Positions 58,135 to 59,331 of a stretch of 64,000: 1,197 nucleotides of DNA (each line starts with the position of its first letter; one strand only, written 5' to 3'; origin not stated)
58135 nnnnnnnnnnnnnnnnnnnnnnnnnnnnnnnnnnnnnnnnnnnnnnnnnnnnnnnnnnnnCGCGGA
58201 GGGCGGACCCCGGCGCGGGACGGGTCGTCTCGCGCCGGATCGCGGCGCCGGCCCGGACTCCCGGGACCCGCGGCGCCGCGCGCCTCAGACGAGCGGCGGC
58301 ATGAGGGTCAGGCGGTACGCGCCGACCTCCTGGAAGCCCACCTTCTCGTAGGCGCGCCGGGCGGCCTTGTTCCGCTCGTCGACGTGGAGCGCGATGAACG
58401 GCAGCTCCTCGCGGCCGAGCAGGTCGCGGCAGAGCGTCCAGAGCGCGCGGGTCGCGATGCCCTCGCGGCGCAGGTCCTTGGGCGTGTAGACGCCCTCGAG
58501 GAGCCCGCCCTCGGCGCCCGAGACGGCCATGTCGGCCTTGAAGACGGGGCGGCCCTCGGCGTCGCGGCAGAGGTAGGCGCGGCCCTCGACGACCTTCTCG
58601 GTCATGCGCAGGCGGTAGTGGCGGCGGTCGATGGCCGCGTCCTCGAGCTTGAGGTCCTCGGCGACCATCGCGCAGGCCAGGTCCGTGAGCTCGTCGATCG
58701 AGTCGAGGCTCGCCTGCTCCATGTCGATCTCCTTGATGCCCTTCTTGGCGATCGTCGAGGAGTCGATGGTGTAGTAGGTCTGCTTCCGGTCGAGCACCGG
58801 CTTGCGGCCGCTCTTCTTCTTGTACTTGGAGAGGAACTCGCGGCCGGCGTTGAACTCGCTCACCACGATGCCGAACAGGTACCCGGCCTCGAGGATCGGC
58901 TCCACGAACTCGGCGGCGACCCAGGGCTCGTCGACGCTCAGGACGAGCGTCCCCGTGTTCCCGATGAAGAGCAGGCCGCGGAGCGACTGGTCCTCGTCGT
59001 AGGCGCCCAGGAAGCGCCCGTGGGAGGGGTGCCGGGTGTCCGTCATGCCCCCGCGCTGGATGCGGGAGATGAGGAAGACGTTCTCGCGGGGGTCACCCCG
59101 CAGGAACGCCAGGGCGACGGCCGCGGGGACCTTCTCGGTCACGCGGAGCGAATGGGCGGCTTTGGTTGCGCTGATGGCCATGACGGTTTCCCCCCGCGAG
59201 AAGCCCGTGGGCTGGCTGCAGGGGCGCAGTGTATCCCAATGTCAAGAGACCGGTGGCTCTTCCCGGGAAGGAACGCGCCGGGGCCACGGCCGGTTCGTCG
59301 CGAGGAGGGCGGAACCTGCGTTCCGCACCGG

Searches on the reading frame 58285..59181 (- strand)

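Call 23: search_protein_families(library=pfam, proteins=[window:58285-59181:-], max_evalue=0.001)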
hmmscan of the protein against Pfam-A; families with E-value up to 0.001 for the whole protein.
window:58285-59181:- (298 aa): 5 families
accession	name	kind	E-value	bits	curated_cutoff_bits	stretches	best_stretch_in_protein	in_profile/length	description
PF00583.31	Acetyltransf_1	-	2e-08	34.9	20.7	1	225-283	59-116/116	Acetyltransferase (GNAT) family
PF08445.16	FR47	-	2.7e-07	30.9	22.1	1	224-286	20-80/86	FR47-like protein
PF13673.13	Acetyltransf_10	-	6.8e-05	23.3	23.6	1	226-288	52-112/128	Acetyltransferase (GNAT) domain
PF13508.13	Acetyltransf_7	-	0.00033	21.4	27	1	210-285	12-84/84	Acetyltransferase (GNAT) domain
PF13302.13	Acetyltransf_3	-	0.00071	20.7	25.4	0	236-284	90-138/138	Acetyltransferase (GNAT) domain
